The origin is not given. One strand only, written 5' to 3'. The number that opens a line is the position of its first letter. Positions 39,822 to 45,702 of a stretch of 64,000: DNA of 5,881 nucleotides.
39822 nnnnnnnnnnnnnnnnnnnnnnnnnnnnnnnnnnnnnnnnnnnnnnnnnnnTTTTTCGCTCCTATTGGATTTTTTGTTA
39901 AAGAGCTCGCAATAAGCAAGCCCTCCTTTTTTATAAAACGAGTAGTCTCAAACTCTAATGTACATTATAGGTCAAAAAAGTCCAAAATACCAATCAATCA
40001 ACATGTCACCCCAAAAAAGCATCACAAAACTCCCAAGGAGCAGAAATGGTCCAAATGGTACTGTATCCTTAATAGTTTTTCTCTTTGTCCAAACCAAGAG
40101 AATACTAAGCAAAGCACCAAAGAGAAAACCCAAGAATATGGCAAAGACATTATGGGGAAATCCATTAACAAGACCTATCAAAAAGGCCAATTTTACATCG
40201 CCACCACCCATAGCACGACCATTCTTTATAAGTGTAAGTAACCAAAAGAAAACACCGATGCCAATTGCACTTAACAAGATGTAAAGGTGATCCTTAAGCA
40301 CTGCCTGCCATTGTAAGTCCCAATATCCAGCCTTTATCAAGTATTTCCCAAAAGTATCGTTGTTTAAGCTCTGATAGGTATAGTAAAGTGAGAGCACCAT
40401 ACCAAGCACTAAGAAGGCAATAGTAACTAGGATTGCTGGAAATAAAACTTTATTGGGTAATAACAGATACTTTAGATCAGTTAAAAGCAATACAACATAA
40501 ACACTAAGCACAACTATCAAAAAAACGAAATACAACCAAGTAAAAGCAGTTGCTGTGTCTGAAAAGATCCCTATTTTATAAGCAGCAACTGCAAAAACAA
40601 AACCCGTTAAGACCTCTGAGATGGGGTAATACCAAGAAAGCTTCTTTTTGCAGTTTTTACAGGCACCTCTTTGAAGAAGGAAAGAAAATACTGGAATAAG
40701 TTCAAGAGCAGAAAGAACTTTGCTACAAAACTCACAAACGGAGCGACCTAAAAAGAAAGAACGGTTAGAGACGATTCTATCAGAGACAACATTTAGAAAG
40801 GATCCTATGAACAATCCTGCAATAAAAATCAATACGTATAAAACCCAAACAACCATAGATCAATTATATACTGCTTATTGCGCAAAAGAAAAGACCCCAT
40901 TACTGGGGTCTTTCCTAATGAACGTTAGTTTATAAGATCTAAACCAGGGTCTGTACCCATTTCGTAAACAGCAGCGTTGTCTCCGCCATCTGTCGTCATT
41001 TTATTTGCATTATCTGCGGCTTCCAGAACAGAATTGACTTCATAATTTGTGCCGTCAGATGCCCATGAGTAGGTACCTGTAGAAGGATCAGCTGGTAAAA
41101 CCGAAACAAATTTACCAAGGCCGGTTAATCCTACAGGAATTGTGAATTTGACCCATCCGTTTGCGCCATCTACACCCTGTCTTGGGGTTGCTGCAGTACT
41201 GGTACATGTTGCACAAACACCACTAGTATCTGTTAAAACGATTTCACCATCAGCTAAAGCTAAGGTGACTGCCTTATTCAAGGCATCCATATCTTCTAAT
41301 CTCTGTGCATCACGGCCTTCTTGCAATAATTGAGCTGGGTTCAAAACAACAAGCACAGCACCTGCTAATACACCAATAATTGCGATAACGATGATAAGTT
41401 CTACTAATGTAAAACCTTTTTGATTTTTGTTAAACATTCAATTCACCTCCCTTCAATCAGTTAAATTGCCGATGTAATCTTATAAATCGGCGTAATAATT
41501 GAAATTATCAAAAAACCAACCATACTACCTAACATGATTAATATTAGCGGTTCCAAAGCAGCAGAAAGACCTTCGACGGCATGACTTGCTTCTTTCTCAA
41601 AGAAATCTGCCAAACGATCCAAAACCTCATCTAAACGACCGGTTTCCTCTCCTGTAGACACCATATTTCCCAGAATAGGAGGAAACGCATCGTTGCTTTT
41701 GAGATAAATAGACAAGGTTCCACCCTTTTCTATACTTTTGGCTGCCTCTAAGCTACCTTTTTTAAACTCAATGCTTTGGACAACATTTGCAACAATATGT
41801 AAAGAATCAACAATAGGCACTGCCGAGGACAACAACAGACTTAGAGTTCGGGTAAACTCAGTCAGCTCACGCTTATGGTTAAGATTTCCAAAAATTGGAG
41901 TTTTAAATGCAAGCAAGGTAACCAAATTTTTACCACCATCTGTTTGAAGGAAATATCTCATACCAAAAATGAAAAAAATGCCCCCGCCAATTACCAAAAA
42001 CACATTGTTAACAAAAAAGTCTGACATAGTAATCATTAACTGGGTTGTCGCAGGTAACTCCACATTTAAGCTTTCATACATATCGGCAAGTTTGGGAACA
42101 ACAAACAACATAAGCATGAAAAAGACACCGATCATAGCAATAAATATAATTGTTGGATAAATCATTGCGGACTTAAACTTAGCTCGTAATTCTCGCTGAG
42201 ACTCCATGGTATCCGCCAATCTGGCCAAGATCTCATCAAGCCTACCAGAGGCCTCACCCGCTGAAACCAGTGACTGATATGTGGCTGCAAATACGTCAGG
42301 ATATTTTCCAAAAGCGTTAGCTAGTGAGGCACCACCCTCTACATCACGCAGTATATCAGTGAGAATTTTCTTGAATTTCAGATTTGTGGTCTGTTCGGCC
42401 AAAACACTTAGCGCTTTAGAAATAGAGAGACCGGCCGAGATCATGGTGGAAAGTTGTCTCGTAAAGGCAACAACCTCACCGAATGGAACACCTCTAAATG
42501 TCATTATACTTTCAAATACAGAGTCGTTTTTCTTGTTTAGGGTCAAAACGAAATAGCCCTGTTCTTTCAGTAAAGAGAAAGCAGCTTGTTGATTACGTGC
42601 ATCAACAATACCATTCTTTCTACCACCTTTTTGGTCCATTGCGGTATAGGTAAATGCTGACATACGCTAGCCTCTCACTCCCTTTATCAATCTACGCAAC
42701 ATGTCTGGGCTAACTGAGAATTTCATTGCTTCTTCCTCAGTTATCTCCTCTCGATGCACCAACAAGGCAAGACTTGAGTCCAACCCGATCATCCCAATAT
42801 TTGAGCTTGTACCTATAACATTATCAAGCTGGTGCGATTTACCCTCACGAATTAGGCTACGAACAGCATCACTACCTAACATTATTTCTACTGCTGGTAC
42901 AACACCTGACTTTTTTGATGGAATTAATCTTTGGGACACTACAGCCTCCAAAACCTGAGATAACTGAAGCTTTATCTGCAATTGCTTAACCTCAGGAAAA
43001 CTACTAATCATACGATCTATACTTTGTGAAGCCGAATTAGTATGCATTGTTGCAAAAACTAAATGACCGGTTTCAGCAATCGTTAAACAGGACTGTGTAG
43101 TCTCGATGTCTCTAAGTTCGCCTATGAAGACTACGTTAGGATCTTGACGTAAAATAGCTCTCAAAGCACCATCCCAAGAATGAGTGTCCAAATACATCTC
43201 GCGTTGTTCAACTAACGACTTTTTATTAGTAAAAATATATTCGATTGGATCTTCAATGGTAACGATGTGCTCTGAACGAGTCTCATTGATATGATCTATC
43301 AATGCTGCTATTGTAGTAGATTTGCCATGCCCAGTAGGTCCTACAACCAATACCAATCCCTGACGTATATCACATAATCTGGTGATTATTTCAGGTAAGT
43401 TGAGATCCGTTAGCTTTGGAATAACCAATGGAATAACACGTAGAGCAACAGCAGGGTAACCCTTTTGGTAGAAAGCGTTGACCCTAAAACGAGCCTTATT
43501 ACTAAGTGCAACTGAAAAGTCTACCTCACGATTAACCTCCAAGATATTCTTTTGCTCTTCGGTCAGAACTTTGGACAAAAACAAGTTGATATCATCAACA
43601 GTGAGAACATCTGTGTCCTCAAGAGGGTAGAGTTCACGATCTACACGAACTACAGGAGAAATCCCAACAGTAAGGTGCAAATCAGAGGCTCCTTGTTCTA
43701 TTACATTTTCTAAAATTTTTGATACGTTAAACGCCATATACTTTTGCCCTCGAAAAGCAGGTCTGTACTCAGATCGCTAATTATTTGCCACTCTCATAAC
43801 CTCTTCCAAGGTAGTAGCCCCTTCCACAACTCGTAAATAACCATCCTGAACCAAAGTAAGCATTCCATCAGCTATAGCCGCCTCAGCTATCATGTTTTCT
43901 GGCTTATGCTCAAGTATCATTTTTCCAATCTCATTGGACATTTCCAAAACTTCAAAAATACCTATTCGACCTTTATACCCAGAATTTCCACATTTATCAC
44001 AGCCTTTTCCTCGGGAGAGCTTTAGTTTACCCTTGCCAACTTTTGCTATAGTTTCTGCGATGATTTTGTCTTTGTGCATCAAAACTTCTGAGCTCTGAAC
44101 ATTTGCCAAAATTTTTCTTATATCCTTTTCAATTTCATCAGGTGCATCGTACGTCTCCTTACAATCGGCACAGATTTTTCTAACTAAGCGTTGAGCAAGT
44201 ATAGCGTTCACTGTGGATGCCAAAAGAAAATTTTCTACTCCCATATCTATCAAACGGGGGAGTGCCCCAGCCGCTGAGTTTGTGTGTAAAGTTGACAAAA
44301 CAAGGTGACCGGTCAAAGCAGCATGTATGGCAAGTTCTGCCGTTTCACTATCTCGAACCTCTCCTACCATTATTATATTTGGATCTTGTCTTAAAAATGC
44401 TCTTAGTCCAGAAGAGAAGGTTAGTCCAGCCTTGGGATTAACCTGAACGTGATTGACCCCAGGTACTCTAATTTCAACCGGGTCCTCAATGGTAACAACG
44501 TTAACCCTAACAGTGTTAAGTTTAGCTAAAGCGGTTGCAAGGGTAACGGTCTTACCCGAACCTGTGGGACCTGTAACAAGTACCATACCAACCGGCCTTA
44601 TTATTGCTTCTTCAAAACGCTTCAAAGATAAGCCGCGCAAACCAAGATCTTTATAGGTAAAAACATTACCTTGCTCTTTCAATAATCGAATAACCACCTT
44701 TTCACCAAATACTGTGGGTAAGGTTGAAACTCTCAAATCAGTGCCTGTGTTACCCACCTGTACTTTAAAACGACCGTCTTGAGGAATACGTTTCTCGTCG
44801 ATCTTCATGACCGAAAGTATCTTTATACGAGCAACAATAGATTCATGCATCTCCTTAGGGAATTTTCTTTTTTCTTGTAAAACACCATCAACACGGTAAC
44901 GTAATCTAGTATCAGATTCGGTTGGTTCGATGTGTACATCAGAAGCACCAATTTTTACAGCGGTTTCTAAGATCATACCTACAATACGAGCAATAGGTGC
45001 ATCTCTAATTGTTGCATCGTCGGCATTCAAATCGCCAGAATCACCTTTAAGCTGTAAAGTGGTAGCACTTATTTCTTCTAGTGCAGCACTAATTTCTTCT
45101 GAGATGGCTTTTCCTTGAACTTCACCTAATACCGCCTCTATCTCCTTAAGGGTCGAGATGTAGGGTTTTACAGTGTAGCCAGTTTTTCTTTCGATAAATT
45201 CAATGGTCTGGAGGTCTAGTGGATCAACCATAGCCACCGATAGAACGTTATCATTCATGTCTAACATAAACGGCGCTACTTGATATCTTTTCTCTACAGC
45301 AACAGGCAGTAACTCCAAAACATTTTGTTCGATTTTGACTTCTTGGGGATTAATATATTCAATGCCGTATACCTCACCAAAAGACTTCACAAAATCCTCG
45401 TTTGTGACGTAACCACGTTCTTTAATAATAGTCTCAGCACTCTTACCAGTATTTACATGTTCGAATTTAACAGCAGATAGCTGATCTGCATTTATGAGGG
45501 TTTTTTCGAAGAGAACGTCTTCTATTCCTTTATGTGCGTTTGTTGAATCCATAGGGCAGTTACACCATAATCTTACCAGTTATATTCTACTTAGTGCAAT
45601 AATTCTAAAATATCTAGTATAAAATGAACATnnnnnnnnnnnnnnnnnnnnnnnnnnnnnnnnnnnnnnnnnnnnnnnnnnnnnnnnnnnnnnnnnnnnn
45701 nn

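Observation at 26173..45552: About 19 kb dedicated to a type IV pilus (T4P) apparatus: pilM/N/O, seven prepilin-type pilins, two PilX-like proteins, a giant Cys-rich secreted protein, and pilB-pilT-pilC-pilA-pilD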

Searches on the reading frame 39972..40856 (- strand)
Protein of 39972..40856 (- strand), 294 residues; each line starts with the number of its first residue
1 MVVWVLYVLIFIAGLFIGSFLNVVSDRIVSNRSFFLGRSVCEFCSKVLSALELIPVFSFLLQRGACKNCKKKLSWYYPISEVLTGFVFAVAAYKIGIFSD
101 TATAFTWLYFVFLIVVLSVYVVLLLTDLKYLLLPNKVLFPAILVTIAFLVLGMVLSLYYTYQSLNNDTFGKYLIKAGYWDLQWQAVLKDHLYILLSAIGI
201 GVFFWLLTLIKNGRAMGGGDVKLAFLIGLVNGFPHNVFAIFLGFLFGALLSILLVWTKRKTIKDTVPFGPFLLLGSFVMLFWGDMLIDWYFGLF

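Call 5: search_protein_families(library=pfam, max_evalue=0.01, proteins=[window:39972-40856:-])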
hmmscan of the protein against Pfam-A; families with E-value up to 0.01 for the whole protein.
window:39972-40856:- (294 aa): 2 families
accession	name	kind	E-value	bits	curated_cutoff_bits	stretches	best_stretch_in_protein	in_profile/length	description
PF06750.18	A24_N_bact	-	4.1e-26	91.3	23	1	12-94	1-83/84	Bacterial Peptidase A24 N-terminal domain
PF01478.23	Peptidase_A24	-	3.6e-08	34.2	26.5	1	114-252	1-104/104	Type IV leader peptidase family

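Call 6: search_protein_families(library=ncbifam, max_evalue=0.01, proteins=[window:39972-40856:-])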
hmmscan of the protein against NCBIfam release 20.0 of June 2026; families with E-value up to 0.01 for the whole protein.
window:39972-40856:- (294 aa): 0 families

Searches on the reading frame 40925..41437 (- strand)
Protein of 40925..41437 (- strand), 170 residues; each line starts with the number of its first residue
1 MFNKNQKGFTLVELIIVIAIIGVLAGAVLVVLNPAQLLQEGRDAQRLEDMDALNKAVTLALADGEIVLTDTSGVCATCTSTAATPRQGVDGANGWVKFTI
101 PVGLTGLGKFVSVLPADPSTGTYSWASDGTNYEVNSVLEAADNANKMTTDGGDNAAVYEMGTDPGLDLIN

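Call 5: search_protein_families(library=pfam, max_evalue=0.01, proteins=[window:40925-41437:-])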
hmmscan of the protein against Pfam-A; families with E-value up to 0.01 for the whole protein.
window:40925-41437:- (170 aa): 1 family
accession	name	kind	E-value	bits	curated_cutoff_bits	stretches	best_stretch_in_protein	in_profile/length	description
PF07963.17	N_methyl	-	6e-11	41.9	21.2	1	4-29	2-27/27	Prokaryotic N-terminal methylation motif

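Call 6: search_protein_families(library=ncbifam, max_evalue=0.01, proteins=[window:40925-41437:-])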
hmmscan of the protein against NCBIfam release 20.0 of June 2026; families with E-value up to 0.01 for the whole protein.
window:40925-41437:- (170 aa): 10 families
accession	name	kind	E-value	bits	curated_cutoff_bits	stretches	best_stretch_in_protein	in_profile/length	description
TIGR02532.1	IV_pilin_GFxxxE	domain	1.1e-08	34.6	16.3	1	6-29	1-24/24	prepilin-type N-terminal cleavage/methylation domain-containing protein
TIGR01708.2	typeII_sec_gspH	equivalog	5.2e-08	33.1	80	1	6-64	1-58/169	type II secretion system minor pseudopilin GspH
NF007862.0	PRK10574.1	equivalog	7.3e-07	29.4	138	1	4-131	2-126/145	prepilin peptidase-dependent pilin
TIGR01710.1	typeII_sec_gspG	equivalog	1.7e-06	28.1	88.85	1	7-85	1-77/134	type II secretion system major pseudopilin GspG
NF041775.1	typeIV_PilA_Myxo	equivalog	7.7e-06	26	400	1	2-27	6-31/214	type IV pilin protein PilA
NF041013.1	T4P_ComGE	equivalog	0.00037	20.6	49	1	4-37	1-34/83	competence type IV pilus minor pilin ComGE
NF040999.1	pilin_ComGC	equivalog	0.00052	20.2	75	1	6-24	1-19/84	competence type IV pilus major pilin ComGC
TIGR02596.1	TIGR02596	subfamily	0.00056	20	70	1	9-61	1-52/196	Verru_Chthon cassette protein D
NF007800.0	PRK10506.1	equivalog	0.0018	18.1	158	1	3-27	5-29/163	prepilin peptidase-dependent protein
TIGR01711.1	gspJ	equivalog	0.0038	17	64.85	1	7-60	1-53/192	type II secretion system minor pseudopilin GspJ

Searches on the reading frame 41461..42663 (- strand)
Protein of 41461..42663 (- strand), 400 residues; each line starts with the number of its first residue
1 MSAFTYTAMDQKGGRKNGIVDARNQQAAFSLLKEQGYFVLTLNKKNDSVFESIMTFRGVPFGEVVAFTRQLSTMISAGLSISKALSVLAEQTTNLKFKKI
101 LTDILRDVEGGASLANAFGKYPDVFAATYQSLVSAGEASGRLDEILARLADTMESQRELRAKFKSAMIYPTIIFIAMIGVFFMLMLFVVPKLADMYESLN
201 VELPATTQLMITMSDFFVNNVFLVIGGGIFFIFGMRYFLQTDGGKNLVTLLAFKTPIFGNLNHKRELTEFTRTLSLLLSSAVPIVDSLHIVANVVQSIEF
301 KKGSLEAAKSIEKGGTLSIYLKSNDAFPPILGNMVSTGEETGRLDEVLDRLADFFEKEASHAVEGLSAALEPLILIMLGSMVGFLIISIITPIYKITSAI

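Call 5: search_protein_families(library=pfam, max_evalue=0.01, proteins=[window:41461-42663:-])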
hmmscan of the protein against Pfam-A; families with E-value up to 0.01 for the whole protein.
window:41461-42663:- (400 aa): 1 family
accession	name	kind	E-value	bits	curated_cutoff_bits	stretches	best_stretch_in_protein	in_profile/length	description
PF00482.28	T2SSF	-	1.2e-63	213.1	25.2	2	67-190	1-125/125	Type II secretion system (T2SS), protein F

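Call 6: search_protein_families(library=ncbifam, max_evalue=0.01, proteins=[window:41461-42663:-])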
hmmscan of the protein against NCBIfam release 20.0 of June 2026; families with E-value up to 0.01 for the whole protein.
window:41461-42663:- (400 aa): 6 families
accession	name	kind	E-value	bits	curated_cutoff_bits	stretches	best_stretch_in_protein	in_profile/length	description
TIGR02120.1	GspF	equivalog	1e-105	354.3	424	1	4-400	1-401/401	type II secretion system inner membrane protein GspF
NF052607.1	T4PiliAsmPilCThrm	equivalog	6.5e-96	321.9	700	1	1-398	1-402/406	type IV pilus assembly protein PilC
NF052606.1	T4PiliAsmPilCMyx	equivalog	6.7e-89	298.6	700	1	2-400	20-418/419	type IV pilus assembly protein PilC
NF007861.0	PRK10573.1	equivalog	1.3e-78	264.9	401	1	4-399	7-397/401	protein transport protein HofC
NF047826.1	T3SSXpsF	equivalog_domain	4.8e-75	252.8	650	1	1-400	1-404/405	type II secretion system protein XpsF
NF041012.2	T4P_ComGB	equivalog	7.9e-40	137.2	240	1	66-396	5-330/332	competence type IV pilus assembly protein ComGB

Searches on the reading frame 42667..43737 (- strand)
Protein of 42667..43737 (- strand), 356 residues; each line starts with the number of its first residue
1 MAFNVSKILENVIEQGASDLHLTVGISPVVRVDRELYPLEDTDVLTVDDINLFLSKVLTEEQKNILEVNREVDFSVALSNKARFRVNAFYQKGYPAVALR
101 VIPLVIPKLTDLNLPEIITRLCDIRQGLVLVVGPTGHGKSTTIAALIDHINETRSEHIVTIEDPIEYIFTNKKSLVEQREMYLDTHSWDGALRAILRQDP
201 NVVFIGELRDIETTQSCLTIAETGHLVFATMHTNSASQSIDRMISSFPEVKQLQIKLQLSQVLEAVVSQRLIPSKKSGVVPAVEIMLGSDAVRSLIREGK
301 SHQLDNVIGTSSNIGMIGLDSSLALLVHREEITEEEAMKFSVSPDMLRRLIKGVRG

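Call 5: search_protein_families(library=pfam, max_evalue=0.01, proteins=[window:42667-43737:-])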
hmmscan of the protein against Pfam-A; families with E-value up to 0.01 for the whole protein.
window:42667-43737:- (356 aa): 11 families
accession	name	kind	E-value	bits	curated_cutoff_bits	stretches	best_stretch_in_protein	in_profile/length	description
PF00437.27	T2SSE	-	1.8e-40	139.2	24.9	1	5-273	12-279/370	Type II/IV secretion system protein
PF13191.12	AAA_16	-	0.00014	22.8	32.6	1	121-198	19-85/167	AAA ATPase domain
PF13401.12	AAA_22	-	0.00019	22.2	27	1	125-164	4-33/130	AAA domain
PF04851.21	ResIII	-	0.0047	17.3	22.5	1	126-178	23-68/164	Type III restriction enzyme, res subunit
PF07728.20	AAA_5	-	0.005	17.3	22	0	129-231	2-100/139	AAA domain (dynein-related subfamily)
PF09818.15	ABC_ATPase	-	0.0057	16.2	23.2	1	124-159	77-116/283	P-loop domain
PF01935.23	DUF87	-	0.0062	17.1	23.2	0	130-159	27-56/220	Helicase HerA, central domain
PF13476.12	AAA_23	-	0.0068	17.5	27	0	123-146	16-39/201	AAA domain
PF12775.13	AAA_7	-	0.0071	16.3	25.8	0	125-154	32-61/181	P-loop containing dynein motor region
PF00004.35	AAA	-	0.0075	17.2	21.2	0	129-215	1-73/131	ATPase family associated with various cellular activities (AAA)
PF24883.2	NPHP3_N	-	0.0099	16.5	24.8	0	127-174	23-62/164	Nephrocystin 3, N-terminal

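Call 6: search_protein_families(library=ncbifam, max_evalue=0.01, proteins=[window:42667-43737:-])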
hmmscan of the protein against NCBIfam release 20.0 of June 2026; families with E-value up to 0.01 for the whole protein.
window:42667-43737:- (356 aa): 20 families
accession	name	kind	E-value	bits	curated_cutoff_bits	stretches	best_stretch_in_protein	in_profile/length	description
TIGR01420.1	pilT_fam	subfamily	3.3e-128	427.7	319.1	1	5-344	2-341/343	PilT/PilU family type 4a pilus ATPase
TIGR02525.1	plasmid_TraJ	equivalog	3.8e-40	138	368.3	1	79-294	97-320/372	plasmid transfer ATPase TraJ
NF041000.1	ATPase_ComGA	equivalog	3.5e-35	121.3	300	1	7-273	2-266/267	competence type IV pilus ATPase ComGA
TIGR02524.1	dot_icm_DotB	equivalog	1.7e-34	119.6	463.3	1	68-305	72-318/358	Dot/Icm type IV secretion system ATPase DotB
NF007755.0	PRK10436.1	equivalog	2.5e-34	118.8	617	1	5-272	89-355/465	type II secretion system protein GspE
TIGR02533.1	type_II_gspE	equivalog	3.3e-34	118.4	630.25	1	119-272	236-379/486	type II secretion system ATPase GspE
TIGR02538.1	type_IV_pilB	equivalog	1.3e-32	113.1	675.65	1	126-245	316-431/564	type IV-A pilus assembly ATPase PilB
NF053534.1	T4PilAsmATPsTfpB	equivalog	2.1e-28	99.1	850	1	120-245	330-451/584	type IV pilus assembly ATPase TfpB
TIGR02782.1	TrbB_P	equivalog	1.3e-13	50.9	304.55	1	129-268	139-277/303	P-type conjugative transfer ATPase TrbB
TIGR02788.1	VirB11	equivalog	1.4e-13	50.6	249.95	1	125-266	143-291/308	P-type DNA transfer ATPase VirB11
NF058587.1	archaellum_moto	equivalog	3.7e-13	49.1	550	1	129-247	278-397/527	archaellum flagellar ATPase motor FlaI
NF010469.0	PRK13894.1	subfamily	2.2e-10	40.4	508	1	129-245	152-266/320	conjugal transfer ATPase TrbB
NF010425.0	PRK13851.1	equivalog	1.9e-09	36.9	461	1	120-293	156-332/344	type IV secretion system protein VirB11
NF010407.0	PRK13833.1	subfamily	8.1e-09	35.3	499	1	129-269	147-285/323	conjugal transfer protein TrbB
TIGR03819.1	heli_sec_ATPase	hypoth_equivalog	1.6e-08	34.1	373.15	1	115-243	168-297/340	TadA family conjugal transfer-associated ATPase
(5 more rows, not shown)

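Call 87: find_encoding_contigs(protein=window:42667-43737:-, flank=1000, max_places=3)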
Protein window:42667-43737:- (356 aa): 2 contigs read that carry it; 2 places shown.
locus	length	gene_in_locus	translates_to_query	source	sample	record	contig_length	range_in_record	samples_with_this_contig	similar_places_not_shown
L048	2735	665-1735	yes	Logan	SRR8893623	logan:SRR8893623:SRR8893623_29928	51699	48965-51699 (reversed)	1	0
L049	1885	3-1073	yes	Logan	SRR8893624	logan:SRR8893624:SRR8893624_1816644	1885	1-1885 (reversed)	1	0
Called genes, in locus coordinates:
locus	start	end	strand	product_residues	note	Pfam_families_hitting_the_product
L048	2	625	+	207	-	?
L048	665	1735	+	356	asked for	PF00437:T2SSE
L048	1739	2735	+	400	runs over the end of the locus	PF28597:T2SSF_N, PF00482:T2SSF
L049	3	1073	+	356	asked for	PF00437:T2SSE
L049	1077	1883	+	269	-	?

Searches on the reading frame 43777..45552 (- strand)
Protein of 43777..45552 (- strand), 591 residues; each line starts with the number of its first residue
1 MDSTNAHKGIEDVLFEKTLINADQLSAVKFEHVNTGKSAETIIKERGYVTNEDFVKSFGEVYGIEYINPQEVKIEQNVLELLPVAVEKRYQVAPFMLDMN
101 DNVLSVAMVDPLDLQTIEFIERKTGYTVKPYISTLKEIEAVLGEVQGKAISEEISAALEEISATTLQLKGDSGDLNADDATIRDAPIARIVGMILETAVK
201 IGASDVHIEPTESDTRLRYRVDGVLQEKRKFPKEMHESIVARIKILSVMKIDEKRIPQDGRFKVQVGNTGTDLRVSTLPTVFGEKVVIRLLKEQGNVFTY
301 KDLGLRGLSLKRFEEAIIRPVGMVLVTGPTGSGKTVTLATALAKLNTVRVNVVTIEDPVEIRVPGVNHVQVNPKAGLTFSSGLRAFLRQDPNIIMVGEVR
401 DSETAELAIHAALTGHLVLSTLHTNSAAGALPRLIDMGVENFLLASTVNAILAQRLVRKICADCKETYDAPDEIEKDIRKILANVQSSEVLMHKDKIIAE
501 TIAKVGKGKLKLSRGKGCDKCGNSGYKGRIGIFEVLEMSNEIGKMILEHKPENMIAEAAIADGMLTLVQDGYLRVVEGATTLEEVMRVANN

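Call 6: search_protein_families(library=ncbifam, max_evalue=0.01, proteins=[window:43777-45552:-])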
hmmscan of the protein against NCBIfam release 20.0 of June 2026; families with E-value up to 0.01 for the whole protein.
window:43777-45552:- (591 aa): 24 families
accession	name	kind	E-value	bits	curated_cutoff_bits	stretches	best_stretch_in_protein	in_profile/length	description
TIGR02538.1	type_IV_pilB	equivalog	9.6e-172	572.5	675.65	1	10-590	2-563/564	type IV-A pilus assembly ATPase PilB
TIGR02533.1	type_II_gspE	equivalog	8.1e-161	536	630.25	1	81-588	3-485/486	type II secretion system ATPase GspE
NF007755.0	PRK10436.1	equivalog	3.2e-134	448.1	617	1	88-589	15-459/465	type II secretion system protein GspE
NF053534.1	T4PilAsmATPsTfpB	equivalog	6e-128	427.8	850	1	98-589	111-582/584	type IV pilus assembly ATPase TfpB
NF041000.1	ATPase_ComGA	equivalog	9.8e-76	254.2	300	1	194-458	3-266/267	competence type IV pilus ATPase ComGA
TIGR01420.1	pilT_fam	subfamily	1.3e-52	179.2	319.1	1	194-459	5-270/343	PilT/PilU family type 4a pilus ATPase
TIGR02525.1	plasmid_TraJ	equivalog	2.6e-24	85.9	368.3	1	315-499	143-339/372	plasmid transfer ATPase TraJ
TIGR02524.1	dot_icm_DotB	equivalog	1.7e-20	73.5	463.3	1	315-457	128-279/358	Dot/Icm type IV secretion system ATPase DotB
TIGR02782.1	TrbB_P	equivalog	2e-17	63.4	304.55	1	321-437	136-255/303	P-type conjugative transfer ATPase TrbB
NF058587.1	archaellum_moto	equivalog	5.2e-17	61.8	550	1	324-434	278-393/527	archaellum flagellar ATPase motor FlaI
NF010469.0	PRK13894.1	subfamily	4.4e-14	52.6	508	1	295-435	120-265/320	conjugal transfer ATPase TrbB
TIGR02788.1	VirB11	equivalog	1.2e-13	50.8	249.95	1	311-441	134-269/308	P-type DNA transfer ATPase VirB11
TIGR03819.1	heli_sec_ATPase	hypoth_equivalog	1.5e-13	50.6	373.15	1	229-453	88-316/340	TadA family conjugal transfer-associated ATPase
NF010407.0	PRK13833.1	subfamily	1.8e-11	44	499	1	316-440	140-265/323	conjugal transfer protein TrbB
NF053672.1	bindosome_BasE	exception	8.3e-10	38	1000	1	324-434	273-388/512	bindosome assembly system ATPase subunit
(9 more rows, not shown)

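Call 86: list_cluster_members(proteins=[window:43777-45552:-, window:42667-43737:-, window:46512-48479:+, window:27569-28612:-])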
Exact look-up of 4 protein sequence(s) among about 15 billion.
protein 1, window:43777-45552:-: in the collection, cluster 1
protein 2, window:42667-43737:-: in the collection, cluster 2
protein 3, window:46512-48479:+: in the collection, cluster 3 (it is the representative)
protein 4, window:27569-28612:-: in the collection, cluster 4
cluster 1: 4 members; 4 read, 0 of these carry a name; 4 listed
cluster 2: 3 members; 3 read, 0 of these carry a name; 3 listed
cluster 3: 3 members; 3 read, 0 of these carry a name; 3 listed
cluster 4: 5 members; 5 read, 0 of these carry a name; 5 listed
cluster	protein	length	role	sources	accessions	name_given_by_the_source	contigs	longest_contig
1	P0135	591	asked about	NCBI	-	-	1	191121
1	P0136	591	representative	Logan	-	-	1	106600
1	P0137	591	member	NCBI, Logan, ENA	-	-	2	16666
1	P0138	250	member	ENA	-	-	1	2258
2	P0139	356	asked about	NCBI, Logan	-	-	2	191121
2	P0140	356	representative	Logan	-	-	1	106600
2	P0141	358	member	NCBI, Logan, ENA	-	-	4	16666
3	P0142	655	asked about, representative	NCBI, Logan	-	-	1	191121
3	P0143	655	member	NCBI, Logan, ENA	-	-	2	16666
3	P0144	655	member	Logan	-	-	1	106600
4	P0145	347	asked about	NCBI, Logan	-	-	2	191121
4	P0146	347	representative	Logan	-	-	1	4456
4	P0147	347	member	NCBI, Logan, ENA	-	-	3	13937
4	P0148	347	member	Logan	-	-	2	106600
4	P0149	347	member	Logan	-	-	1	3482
